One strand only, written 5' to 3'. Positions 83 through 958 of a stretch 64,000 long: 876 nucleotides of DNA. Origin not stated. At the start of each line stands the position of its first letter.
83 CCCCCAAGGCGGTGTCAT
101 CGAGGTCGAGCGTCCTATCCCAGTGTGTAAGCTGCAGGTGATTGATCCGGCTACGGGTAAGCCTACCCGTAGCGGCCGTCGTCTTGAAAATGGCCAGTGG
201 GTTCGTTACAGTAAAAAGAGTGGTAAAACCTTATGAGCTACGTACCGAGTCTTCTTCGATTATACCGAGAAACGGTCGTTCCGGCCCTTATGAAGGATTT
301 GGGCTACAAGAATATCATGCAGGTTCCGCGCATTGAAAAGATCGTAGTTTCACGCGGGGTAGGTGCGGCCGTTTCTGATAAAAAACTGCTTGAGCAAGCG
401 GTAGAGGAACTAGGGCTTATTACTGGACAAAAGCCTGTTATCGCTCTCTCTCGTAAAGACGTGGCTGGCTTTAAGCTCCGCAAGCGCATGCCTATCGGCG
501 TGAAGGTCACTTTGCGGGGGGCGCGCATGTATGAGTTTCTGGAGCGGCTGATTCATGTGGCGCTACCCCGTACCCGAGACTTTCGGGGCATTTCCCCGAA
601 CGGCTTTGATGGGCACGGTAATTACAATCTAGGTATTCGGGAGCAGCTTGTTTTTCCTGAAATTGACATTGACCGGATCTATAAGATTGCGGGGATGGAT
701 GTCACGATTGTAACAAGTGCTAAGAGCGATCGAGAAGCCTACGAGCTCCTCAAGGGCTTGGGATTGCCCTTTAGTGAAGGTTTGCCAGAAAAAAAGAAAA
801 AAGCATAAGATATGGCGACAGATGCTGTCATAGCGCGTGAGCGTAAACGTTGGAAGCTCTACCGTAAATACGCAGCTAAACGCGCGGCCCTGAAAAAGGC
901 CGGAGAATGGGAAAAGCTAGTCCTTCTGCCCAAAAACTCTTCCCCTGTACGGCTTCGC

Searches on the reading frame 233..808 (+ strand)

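Call 18: search_protein_families(library=pfam, proteins=[window:233-808:+], max_evalue=0.00001)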
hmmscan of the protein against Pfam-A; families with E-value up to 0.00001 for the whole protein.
window:233-808:+ (191 aa): 2 families
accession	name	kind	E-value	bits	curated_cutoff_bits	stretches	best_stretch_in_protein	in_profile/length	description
PF00673.26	Ribosomal_L5_C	-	6.3e-40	135.6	27.8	1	87-180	1-94/94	ribosomal L5P family C-terminus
PF00281.24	Ribosomal_L5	-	6.3e-25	87.7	34.9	1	27-83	1-57/57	Ribosomal protein L5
